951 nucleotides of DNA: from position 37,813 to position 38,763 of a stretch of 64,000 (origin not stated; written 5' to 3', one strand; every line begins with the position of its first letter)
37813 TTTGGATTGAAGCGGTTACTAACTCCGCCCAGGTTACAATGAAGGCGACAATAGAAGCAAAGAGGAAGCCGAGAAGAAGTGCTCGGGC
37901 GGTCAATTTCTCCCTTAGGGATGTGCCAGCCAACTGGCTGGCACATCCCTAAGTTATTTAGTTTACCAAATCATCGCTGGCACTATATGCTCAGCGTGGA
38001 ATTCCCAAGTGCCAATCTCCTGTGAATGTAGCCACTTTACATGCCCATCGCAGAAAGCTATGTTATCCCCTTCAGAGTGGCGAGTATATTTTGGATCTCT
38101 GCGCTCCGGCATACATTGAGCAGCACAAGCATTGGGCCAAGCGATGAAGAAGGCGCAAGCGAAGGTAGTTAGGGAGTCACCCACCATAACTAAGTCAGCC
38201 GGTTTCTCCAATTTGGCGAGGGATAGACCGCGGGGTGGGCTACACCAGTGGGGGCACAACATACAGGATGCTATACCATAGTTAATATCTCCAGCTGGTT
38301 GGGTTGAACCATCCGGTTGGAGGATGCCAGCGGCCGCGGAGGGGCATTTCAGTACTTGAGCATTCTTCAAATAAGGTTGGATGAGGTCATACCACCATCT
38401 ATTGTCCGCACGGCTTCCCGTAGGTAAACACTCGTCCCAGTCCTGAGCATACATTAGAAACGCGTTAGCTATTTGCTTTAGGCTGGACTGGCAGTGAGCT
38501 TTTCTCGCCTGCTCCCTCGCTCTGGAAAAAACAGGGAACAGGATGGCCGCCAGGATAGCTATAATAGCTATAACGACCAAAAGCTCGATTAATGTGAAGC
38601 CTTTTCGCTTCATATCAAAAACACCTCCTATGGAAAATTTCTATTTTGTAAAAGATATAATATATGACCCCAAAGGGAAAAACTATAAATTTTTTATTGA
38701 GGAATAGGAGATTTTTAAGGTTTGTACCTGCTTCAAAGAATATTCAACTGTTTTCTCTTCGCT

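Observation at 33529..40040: PocR/AraC-headed operon linking an H-X9-DG pseudopilin to an orphan polytopic membrane protein and a secreted 802-aa protein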

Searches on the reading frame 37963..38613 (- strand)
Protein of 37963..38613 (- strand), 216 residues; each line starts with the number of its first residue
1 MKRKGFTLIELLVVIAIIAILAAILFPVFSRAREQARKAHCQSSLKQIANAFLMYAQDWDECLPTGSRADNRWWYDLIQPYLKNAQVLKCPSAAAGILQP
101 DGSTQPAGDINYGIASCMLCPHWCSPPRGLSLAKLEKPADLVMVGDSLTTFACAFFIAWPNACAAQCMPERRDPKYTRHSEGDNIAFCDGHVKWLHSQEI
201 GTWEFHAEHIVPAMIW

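Call 3: search_protein_families(library=pfam, proteins=[window:37963-38613:-], max_evalue=0.01)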
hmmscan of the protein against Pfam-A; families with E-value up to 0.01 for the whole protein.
window:37963-38613:- (216 aa): 2 families
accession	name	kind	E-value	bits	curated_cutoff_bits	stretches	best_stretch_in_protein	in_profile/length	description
PF07963.17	N_methyl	-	9.4e-10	38.1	21.2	1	2-26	3-27/27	Prokaryotic N-terminal methylation motif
PF07596.16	SBP_bac_10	-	2.1e-09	38.3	23.3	1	31-83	2-61/268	Protein of unknown function (DUF1559)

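Call 4: search_protein_families(library=ncbifam, proteins=[window:37963-38613:-], max_evalue=0.01)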
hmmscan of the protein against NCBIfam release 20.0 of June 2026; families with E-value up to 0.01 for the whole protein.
window:37963-38613:- (216 aa): 17 families
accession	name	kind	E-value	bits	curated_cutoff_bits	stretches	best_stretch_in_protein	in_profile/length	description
TIGR01710.1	typeII_sec_gspG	equivalog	3.2e-10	40.2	88.85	1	4-59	1-56/134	type II secretion system major pseudopilin GspG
TIGR02532.1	IV_pilin_GFxxxE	domain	2.5e-09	36.6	16.3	1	3-25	1-23/24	prepilin-type N-terminal cleavage/methylation domain-containing protein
NF041013.1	T4P_ComGE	equivalog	2.2e-08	34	49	1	3-61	3-61/83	competence type IV pilus minor pilin ComGE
NF007862.0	PRK10574.1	equivalog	3.7e-08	33.6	138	1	1-32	2-33/145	prepilin peptidase-dependent pilin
NF041775.1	typeIV_PilA_Myxo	equivalog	4e-08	33.5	400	1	3-51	10-58/214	type IV pilin protein PilA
NF040999.1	pilin_ComGC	equivalog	5e-08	33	75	1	4-56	2-54/84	competence type IV pilus major pilin ComGC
TIGR01708.2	typeII_sec_gspH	equivalog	1.2e-07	31.8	80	1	4-58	2-52/169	type II secretion system minor pseudopilin GspH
TIGR02596.1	TIGR02596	subfamily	7.1e-05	23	70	1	6-50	1-46/196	Verru_Chthon cassette protein D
NF040982.1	ComGD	equivalog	9.2e-05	22.9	70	1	4-48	2-46/139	competence type IV pilus minor pilin ComGD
NF007800.0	PRK10506.1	equivalog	0.0001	22.2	158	1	2-55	7-56/163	prepilin peptidase-dependent protein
TIGR01711.1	gspJ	equivalog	0.00011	22.1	64.85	1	4-70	1-68/192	type II secretion system minor pseudopilin GspJ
TIGR04294.2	pre_pil_HX9DG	domain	0.00017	21.3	19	1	178-195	4-21/22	H-X9-DG-CTERM domain-containing protein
TIGR02599.1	TIGR02599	subfamily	0.00017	20.9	256.5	1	5-44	1-40/361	Verru_Chthon cassette protein C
NF047828.1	T3SSXpsI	equivalog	0.00043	20.3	150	1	4-67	2-64/132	type II secretion system protein XpsI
NF041002.1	pilin_ComGF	equivalog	0.00091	19.5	80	1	4-38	2-36/139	competence type IV pilus minor pilin ComGF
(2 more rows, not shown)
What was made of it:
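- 37963..38613 (-): DUF1559 / H-X9-DG prepilin-like protein, 216 aa, with a class III signal (G5|F6, E10) and 10 cysteines including C-x2-C-P-x-W-C. N_methyl, SBP_bac_10 and TIGR04294 all score above their cut-offs (calls 3, 4).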

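Call 51: find_homologous_proteins(query=window:37963-38613:-, max_evalue=1e-10)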
Query window:37963-38613:- (216 aa): 7919 proteins with E <= 1e-10 among 8000 candidates; the best 120 are listed.
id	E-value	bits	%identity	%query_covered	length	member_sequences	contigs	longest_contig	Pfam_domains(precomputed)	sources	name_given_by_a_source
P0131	1.4e-148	510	100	100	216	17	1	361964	PF07963.18,PF07596.17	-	-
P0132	8.7e-140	482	93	100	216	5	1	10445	PF07963.18,PF07596.17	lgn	-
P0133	1.8e-131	455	88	100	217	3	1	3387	PF07963.18,PF07596.17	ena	-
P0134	8.0e-126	436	85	100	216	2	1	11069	PF07963.18,PF07596.17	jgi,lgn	-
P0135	1.9e-75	271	57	99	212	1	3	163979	PF07963.18,PF07596.17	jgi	-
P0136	1.3e-69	252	54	97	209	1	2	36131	PF07963.18,PF07596.17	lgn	-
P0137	2.5e-67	245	54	97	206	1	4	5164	PF07963.18,PF07596.17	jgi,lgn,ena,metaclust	jgi:prepilin-type N-terminal cleavage/methylation domain-containing protein/prepilin-type processing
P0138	4.9e-63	231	50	96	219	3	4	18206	PF07963.18,PF07596.17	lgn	-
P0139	1.4e-62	229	51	97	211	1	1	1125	PF07963.18,PF07596.17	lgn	-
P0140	5.0e-62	227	51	97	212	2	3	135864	PF07963.18,PF07596.17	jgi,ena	-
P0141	3.1e-60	222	50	97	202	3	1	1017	PF07963.18,PF07596.17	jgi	jgi:prepilin-type N-terminal cleavage/methylation domain-containing protein/prepilin-type processing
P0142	3.1e-59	218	50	97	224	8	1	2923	PF07963.18,PF07596.17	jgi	jgi:prepilin-type N-terminal cleavage/methylation domain-containing protein/prepilin-type processing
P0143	1.6e-58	216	48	97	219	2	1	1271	PF07963.18,PF07596.17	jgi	-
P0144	3.4e-57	212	50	96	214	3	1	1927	PF07963.18,PF07596.17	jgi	jgi:prepilin-type N-terminal cleavage/methylation domain-containing protein/prepilin-type processing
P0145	6.3e-57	211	53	94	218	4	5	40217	PF07963.18,PF07596.17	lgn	-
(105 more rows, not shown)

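Call 53: find_encoding_contigs(protein=P0135, flank=8000, max_places=1)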
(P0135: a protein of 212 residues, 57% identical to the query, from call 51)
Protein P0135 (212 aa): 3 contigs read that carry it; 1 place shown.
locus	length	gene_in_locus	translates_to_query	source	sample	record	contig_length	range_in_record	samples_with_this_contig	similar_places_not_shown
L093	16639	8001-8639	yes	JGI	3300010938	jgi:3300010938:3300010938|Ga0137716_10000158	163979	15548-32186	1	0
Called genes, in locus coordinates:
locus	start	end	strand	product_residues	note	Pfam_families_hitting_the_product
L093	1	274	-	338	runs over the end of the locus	PF01408:GFO_IDH_MocA, PF03435:Sacchrp_dh_NADP, PF02894:GFO_IDH_MocA_C, PF22725:GFO_IDH_MocA_C3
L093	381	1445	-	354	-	PF01208:URO-D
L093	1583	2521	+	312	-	PF04909:Amidohydro_2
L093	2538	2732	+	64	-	-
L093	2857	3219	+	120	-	-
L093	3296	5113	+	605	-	PF07555:NAGidase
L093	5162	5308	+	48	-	-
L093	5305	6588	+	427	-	PF12708:Pect-lyase_RHGA_epim (faint), PF05048:NosD (faint), PF13229:Beta_helix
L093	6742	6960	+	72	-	PF06283:ThuA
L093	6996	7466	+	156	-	PF00293:NUDIX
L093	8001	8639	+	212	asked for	PF07963:N_methyl, PF07596:SBP_bac_10 (weak)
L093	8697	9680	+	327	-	PF00356:LacI, PF13560:HTH_31 (faint), PF00532:Peripla_BP_1, PF13407:Peripla_BP_4 (faint), PF13377:Peripla_BP_3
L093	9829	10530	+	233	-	-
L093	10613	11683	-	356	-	PF02126:PTE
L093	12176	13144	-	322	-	PF01408:GFO_IDH_MocA, PF22725:GFO_IDH_MocA_C3, PF02894:GFO_IDH_MocA_C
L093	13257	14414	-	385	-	PF07730:HisKA_3, PF13581:HATPase_c_2, PF02518:HATPase_c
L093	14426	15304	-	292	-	PF01112:Asparaginase_2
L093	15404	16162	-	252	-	PF11967:RecO_N, PF02565:RecO_C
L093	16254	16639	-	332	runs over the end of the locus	PF01479:S4, PF00849:PseudoU_synth_2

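Call 54: find_encoding_contigs(protein=P0136, flank=8000, max_places=1)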
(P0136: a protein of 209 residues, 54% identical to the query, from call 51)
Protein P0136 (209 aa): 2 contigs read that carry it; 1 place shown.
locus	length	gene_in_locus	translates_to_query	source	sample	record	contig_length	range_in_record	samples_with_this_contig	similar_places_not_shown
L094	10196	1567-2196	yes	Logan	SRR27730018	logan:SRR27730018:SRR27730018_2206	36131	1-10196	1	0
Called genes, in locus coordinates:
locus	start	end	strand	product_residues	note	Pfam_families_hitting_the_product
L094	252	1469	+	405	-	PF09339:HTH_IclR (weak), PF13412:HTH_24 (weak), PF00480:ROK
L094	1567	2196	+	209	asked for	PF07963:N_methyl, PF07596:SBP_bac_10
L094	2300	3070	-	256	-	PF01784:DUF34_NIF3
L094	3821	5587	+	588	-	PF17957:Big_7, PF07833:Cu_amine_oxidN1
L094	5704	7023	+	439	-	PF00278:Orn_DAP_Arg_deC, PF02784:Orn_Arg_deC_N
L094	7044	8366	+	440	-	PF01743:PolyA_pol, PF12627:PolyA_pol_RNAbd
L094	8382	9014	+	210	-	PF02163:Peptidase_M50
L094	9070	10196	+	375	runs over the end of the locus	PF00483:NTP_transferase, PF12804:NTP_transf_3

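Call 55: find_encoding_contigs(protein=P0140, flank=8000, max_places=1)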
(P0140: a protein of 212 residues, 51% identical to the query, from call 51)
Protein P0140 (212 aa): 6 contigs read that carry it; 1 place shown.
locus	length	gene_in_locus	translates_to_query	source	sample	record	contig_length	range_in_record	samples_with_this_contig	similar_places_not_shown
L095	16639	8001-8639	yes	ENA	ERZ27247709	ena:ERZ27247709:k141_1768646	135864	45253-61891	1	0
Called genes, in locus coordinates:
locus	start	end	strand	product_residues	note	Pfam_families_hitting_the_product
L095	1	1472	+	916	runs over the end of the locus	PF06739:SBBP (faint), PF08450:SGL (faint), PF01436:NHL (weak)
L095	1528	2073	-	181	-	-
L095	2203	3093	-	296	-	-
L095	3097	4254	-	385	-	PF02463:SMC_N (weak), PF13175:AAA_15 (faint), PF13476:AAA_23 (weak), PF13304:AAA_21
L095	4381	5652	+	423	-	PF13393:tRNA-synt_His, PF00587:tRNA-synt_2b, PF03129:HGTP_anticodon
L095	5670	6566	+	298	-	PF02401:LYTB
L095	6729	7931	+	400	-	PF00480:ROK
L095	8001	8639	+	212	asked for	PF07963:N_methyl, PF07596:SBP_bac_10 (weak)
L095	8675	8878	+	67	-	-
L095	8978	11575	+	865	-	PF00188:CAP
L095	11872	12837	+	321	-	-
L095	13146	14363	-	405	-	PF01408:GFO_IDH_MocA, PF02894:GFO_IDH_MocA_C (weak), PF22725:GFO_IDH_MocA_C3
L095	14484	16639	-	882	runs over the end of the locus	PF02018:CBM_4_9 (weak), PF00331:Glyco_hydro_10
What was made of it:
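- The next-nearest pseudopilin homologues (50-57% identity) sit beside LacI (L093) or ROK (L094, L095) regulators (calls 53-55).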

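Call 57: find_related_loci(query=A6, collection=metagenome_contigs, flank=5000)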
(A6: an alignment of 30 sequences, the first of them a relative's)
Query A6 (216 aa) in metagenome_contigs; peptide patterns used: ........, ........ (x = any residue, [..] = any of these).
600 stretches matched a pattern (row limit reached: there are more); 429 encode a relative of the query (tblastn E <= 1e-3); the best 80 are kept; 80 distinct loci.
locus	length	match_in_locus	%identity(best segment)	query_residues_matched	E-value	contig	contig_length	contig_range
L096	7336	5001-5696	43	1-200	3e-37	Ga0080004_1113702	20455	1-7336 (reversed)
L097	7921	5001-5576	47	2-196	5e-35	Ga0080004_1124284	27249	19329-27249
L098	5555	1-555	39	21-204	1e-32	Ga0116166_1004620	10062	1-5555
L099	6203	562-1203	38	4-200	4e-32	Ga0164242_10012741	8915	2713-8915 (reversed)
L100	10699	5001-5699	39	1-210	8e-31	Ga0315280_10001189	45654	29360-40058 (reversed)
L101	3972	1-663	35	7-203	9e-29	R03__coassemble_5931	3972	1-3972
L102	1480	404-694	53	1-91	5e-28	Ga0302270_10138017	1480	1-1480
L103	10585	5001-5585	40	1-200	9e-28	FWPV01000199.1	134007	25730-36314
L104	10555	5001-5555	35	2-195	3e-27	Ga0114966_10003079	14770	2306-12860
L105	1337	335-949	38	4-194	4e-27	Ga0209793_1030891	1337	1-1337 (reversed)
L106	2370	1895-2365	48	1-148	4e-26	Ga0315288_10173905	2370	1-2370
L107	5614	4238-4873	39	2-193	8e-26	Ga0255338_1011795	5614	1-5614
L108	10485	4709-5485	34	4-206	5e-25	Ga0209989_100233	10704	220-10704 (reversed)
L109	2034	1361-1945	40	1-197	4e-25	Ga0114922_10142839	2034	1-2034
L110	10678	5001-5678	32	1-205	8e-25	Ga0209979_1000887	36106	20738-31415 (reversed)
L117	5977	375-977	41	3-199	6e-23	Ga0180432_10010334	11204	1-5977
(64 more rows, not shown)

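Call 61: search_protein_families(library=pfam, alignment_id=A7, max_evalue=0.001)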
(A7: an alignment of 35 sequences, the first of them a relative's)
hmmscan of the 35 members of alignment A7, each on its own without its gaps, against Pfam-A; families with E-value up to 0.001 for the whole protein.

A. member 1, L096:3735-4898:+ (387 aa): 3 families
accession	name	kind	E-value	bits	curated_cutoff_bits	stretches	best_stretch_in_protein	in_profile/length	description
PF10114.15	PocR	-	2.9e-28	99.1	23.9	1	4-125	39-157/162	Sensory domain found in PocR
PF12833.13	HTH_18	-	2.2e-23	82.8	33.6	1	301-379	1-79/80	Helix-turn-helix domain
PF00165.29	HTH_AraC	-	5.2e-20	71.5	26.6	2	340-379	1-42/42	Bacterial regulatory helix-turn-helix proteins, AraC family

B. families by the number of members that match (of 35 scanned): 42 families (the first 25 are shown)
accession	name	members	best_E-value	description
PF13377.12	Peripla_BP_3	4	1.2e-37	Periplasmic binding protein-like domain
PF00532.27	Peripla_BP_1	4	2.9e-19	Periplasmic binding proteins and sugar binding domain of LacI family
PF00356.27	LacI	3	2.8e-16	Bacterial regulatory proteins, lacI family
PF12833.13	HTH_18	2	2.2e-23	Helix-turn-helix domain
PF00165.29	HTH_AraC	2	5.2e-20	Bacterial regulatory helix-turn-helix proteins, AraC family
PF13407.12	Peripla_BP_4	2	1.3e-09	Periplasmic binding protein domain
PF07963.17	N_methyl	2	3.7e-08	Prokaryotic N-terminal methylation motif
PF07394.17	DUF1501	1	1.8e-125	Protein of unknown function (DUF1501)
PF05977.19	MFS_3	1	1.5e-50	Transmembrane secretion effector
PF00398.26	RrnaAD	1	7.6e-47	Ribosomal RNA adenine dimethylase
PF17760.6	UvrA_inter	1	1e-40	UvrA interaction domain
PF07690.21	MFS_1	1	1.6e-39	Major Facilitator Superfamily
PF17755.6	UvrA_DNA-bind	1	6.6e-34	UvrA DNA-binding domain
PF10114.15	PocR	1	2.9e-28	Sensory domain found in PocR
PF01925.25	TauE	1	5.1e-25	Sulfite exporter TauE/SafE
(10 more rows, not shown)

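Call 63: search_protein_families(library=pfam, alignment_id=A8, max_evalue=0.001)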
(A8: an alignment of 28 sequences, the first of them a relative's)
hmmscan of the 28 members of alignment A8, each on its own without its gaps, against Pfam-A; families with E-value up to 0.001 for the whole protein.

A. member 1, L096:5916-6890:+ (324 aa): 1 family
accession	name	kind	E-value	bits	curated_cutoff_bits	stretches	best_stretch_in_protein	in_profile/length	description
PF04794.17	YdjC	-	8.4e-62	209.9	29.7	1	40-286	2-259/266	YdjC-like protein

B. families by the number of members that match (of 28 scanned): 39 families (the first 25 are shown)
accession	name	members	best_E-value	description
PF13229.12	Beta_helix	2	1.2e-14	Right handed beta helix region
PF07963.17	N_methyl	2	8.2e-10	Prokaryotic N-terminal methylation motif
PF01804.23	Penicil_amidase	1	1.7e-154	Penicillin amidase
PF01131.25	Topoisom_bac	1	2.8e-135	DNA topoisomerase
PF04794.17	YdjC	1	8.4e-62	YdjC-like protein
PF06325.19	PrmA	1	3.2e-54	Ribosomal protein L11 methyltransferase (PrmA)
PF00215.30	OMPdecase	1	4e-48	Orotidine 5'-phosphate decarboxylase / HUMPS family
PF00953.26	Glycos_transf_4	1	3.6e-31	Glycosyl transferase family 4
PF00150.24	Cellulase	1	1.9e-30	Cellulase (glycosyl hydrolase family 5)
PF01396.24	Zn_ribbon_Top1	1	4.7e-26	Topoisomerase DNA binding C4 zinc finger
PF01751.28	Toprim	1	2.5e-19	Toprim domain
PF13431.12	TPR_17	1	1.5e-15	Tetratricopeptide repeat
PF05175.20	MTS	1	8.7e-15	Methyltransferase small domain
PF07719.23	TPR_2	1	6.9e-14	Tetratricopeptide repeat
PF13847.12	Methyltransf_31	1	2.9e-13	Methyltransferase domain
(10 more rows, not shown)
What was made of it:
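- In L094 the next gene is convergent, and in L096 it is a cytoplasmic-type YdjC (calls 54, 63).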

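Call 83: search_protein_families(library=pfam, proteins=[L096:273-1553:+, L096:1589-3619:+, L100:3918-4943:+, L100:5808-7844:+, L097:5861-7747:+, L097:3363-4334:-, L099:1303-2811:+, L103:2362-3840:-, L108:1414-4455:+, L117:1209-4784:+], max_evalue=0.001)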
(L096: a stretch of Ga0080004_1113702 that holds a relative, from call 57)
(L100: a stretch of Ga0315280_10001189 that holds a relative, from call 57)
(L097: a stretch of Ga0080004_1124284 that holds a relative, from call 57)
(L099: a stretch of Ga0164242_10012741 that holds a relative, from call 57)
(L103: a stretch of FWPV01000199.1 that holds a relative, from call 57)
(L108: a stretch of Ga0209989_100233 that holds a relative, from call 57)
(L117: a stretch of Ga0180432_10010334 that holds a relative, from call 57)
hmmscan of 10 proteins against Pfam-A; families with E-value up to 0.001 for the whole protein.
L096:273-1553:+ (426 aa): 1 family
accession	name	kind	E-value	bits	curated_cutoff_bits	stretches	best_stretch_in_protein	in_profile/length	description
PF04734.18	Ceramidase_alk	-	5.3e-09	35.7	32.1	1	8-213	2-206/509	Neutral/alkaline non-lysosomal ceramidase, N-terminal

L096:1589-3619:+ (676 aa): 2 families
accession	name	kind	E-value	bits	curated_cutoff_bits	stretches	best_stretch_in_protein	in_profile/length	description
PF08532.16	Glyco_hydro_42M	-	4.5e-08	33.3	25.8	1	364-474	3-119/207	Beta-galactosidase trimerisation domain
PF22369.2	GLMA_2nd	-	0.00021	21.5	27.7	1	390-458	23-91/138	GLMA-like, second domain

L100:3918-4943:+ (341 aa): 3 families
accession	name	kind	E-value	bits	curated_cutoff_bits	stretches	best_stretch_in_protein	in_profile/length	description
PF13377.12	Peripla_BP_3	-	1.2e-35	123.5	26.5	1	176-333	2-167/167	Periplasmic binding protein-like domain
PF00532.27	Peripla_BP_1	-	3.9e-17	63.1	22.2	1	66-310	2-261/281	Periplasmic binding proteins and sugar binding domain of LacI family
PF00356.27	LacI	-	1.2e-15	57.4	27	1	9-54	1-46/46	Bacterial regulatory proteins, lacI family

L100:5808-7844:+ (678 aa): 1 family
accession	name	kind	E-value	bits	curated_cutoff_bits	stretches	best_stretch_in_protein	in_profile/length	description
PF13229.12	Beta_helix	-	1.2e-14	54.7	25.9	2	379-533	18-145/158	Right handed beta helix region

L097:5861-7747:+ (628 aa): 0 families

L097:3363-4334:- (323 aa): 1 family
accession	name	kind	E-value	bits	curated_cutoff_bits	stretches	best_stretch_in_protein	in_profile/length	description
PF14488.12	DUF4434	-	7.6e-55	186.9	30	1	27-299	1-279/283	Domain of unknown function (DUF4434)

L099:1303-2811:+ (502 aa): 3 families
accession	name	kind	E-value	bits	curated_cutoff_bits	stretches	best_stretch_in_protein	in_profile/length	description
PF13229.12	Beta_helix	-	5.6e-11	42.8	25.9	1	247-401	10-156/158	Right handed beta helix region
PF05048.19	NosD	-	3e-08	33.8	23.6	1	333-454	54-169/212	Periplasmic copper-binding protein (NosD)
PF12708.12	Pect-lyase_RHGA_epim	-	8.4e-07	29.4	27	1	44-99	16-74/213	Rhamnogalacturonase A/epimerase, pectate lyase-like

L103:2362-3840:- (492 aa): 0 families

L108:1414-4455:+ (1013 aa): 13 families
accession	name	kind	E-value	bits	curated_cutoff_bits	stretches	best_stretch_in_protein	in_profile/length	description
PF17760.6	UvrA_inter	-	1e-40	138.4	23.3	1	137-245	1-107/109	UvrA interaction domain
PF17755.6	UvrA_DNA-bind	-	6.6e-34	117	23.2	1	321-427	1-108/110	UvrA DNA-binding domain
PF00005.33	ABC_tran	-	3.7e-18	66.9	25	1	870-924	85-136/137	ABC transporter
PF02463.25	SMC_N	-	8e-11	42.2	40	0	793-967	135-210/220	RecF/RecN/SMC N terminal domain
PF13191.12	AAA_16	-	7.9e-08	33.4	32.6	0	688-729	25-63/167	AAA ATPase domain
PF20703.3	nSTAND1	-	2e-07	31.4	27.1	0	673-713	19-59/379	Novel STAND NTPase 1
PF13304.12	AAA_21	-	4.1e-07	30.8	27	0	889-942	233-285/304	AAA domain, putative AbiEii toxin, Type IV TA system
PF13555.12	AAA_29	-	1.4e-05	25.1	27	0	32-47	23-38/61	P-loop containing region of AAA domain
PF20720.3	nSTAND3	-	4.4e-05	23.7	27.2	0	26-53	12-39/155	Novel STAND NTPase 3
PF13238.12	AAA_18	-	0.00013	22.9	29.4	0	691-753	2-67/128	AAA domain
PF13481.12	AAA_25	-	0.00016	21.8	27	0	23-52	25-54/195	AAA domain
PF03193.22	RsgA_GTPase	-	0.00019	21.7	30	0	10-48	86-123/174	RsgA GTPase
PF13401.12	AAA_22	-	0.00039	21.2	27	0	31-50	5-24/130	AAA domain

L117:1209-4784:+ (1191 aa): 0 families
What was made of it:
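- L100 has LacI, then a pseudopilin, then a beta-helix protein (call 83). Other DUF1559 genes are followed by large, probably exported carbohydrate-active proteins: beta-helix proteins in L099 and L100, and a GH5 (calls 63, 83).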

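Call 86: search_solved_structures(query=A6, max_evalue=1)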
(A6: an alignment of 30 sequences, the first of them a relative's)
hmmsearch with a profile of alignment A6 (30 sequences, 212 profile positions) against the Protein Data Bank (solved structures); distinct sequences matched with E-value up to 1: 22.
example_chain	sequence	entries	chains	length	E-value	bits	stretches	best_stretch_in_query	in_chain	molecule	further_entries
7tgg_A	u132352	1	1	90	2.6e-14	57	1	2-58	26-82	Geopilin domain 1 protein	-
9egp_A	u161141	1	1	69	3.5e-14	56.6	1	2-57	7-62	Geopilin domain 1 protein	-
2m7g_A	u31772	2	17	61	4.6e-12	49.7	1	6-58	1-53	Geopilin domain 1 protein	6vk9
8pfb_G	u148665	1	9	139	7.9e-11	45.6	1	6-62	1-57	Type IV pilin PilE1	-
6xxd_A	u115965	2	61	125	4.4e-10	43.2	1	6-59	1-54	PilA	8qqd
8tj2_C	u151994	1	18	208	5e-09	39.7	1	6-58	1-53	Type IV major pilin protein PilA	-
9laa_A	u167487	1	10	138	6.3e-06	29.6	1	2-29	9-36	Type IV pilin protein PilA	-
5wda_A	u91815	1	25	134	1.2e-05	28.6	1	6-65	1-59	General secretion pathway protein G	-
6gv9_A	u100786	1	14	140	1.3e-05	28.6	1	6-33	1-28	Prepilin peptidase-dependent protein D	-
1oqw_A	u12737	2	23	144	2.2e-05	27.8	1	6-31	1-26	Fimbrial protein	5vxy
8tum_e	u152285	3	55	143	2.4e-05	27.7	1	6-31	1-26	Type IV major pilin protein PilA | Pilin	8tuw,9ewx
9lab_B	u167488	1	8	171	2.8e-05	27.5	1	2-40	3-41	MSHA major pilin subunit MshA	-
8tob_GA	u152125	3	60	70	3.9e-05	27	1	7-44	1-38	Fimbrial protein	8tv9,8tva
8p3b_A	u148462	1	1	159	5.6e-05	26.5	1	6-37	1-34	Fimbrial protein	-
2hi2_A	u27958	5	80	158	7.1e-05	26.2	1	6-38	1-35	Fimbrial protein | PilA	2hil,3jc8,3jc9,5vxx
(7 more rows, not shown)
